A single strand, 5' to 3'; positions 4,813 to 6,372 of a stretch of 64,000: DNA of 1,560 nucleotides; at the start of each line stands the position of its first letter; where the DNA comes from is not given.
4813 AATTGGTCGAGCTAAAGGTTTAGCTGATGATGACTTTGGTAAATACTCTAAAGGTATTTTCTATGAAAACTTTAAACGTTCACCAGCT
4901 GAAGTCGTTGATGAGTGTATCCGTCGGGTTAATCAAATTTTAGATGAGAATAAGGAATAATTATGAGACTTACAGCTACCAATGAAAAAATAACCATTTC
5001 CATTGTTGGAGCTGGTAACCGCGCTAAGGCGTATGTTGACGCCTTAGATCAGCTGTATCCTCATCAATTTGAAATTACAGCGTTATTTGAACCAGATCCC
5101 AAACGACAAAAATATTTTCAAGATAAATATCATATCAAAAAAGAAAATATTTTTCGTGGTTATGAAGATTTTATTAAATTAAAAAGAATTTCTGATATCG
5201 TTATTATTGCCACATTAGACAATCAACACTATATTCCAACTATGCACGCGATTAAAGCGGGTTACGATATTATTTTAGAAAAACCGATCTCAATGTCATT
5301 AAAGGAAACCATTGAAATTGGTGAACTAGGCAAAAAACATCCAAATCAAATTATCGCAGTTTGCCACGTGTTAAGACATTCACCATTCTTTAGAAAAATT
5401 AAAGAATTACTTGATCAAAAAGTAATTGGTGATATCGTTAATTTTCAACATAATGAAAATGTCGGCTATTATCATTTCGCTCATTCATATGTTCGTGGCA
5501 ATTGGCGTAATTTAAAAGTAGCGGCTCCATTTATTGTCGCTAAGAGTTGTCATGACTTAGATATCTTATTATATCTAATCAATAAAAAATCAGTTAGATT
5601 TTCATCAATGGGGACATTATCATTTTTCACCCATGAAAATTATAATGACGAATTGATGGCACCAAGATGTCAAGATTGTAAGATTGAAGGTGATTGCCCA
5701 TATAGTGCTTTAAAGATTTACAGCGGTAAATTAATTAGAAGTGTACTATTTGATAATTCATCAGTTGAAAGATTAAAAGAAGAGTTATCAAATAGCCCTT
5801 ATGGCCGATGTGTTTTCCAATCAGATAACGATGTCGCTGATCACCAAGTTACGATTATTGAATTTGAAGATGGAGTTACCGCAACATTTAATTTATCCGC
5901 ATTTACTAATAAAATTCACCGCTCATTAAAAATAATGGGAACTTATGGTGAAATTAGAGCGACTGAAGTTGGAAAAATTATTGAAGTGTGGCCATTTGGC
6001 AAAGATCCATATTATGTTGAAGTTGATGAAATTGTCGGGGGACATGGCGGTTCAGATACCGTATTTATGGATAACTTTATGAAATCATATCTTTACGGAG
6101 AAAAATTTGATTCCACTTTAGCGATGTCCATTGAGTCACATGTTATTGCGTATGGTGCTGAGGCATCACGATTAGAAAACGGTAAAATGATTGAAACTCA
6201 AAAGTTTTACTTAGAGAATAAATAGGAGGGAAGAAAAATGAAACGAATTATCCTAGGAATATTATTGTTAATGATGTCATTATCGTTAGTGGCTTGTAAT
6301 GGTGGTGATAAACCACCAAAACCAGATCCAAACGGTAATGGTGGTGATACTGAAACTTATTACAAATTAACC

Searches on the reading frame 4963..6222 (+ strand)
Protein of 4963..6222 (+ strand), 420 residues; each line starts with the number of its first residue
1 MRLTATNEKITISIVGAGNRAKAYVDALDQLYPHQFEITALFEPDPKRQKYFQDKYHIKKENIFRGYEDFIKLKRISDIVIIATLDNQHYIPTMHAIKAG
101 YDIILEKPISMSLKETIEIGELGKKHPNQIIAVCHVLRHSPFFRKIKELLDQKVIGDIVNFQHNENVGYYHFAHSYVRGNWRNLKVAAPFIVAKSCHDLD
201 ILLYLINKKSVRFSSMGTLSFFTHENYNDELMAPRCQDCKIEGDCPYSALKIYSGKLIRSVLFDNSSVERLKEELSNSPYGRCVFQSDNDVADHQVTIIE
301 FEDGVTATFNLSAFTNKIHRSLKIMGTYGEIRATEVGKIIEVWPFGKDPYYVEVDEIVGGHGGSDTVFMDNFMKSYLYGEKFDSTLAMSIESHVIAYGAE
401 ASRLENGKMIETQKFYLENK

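Call 50: search_protein_families(library=pfam, proteins=[window:4963-6222:+], max_evalue=0.00001)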
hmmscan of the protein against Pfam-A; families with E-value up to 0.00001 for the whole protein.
window:4963-6222:+ (420 aa): 3 families
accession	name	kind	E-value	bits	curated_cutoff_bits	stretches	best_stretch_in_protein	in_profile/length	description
PF01408.29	GFO_IDH_MocA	-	5.4e-16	59.8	24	1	11-130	2-116/120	Oxidoreductase family, NAD-binding Rossmann fold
PF02894.22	GFO_IDH_MocA_C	-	5.4e-11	43.1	22.9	1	147-377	1-183/218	Oxidoreductase family, C-terminal alpha/beta domain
PF22725.1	GFO_IDH_MocA_C3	-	1.6e-10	41.5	27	0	143-218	1-73/124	GFO/IDH/MocA C-terminal domain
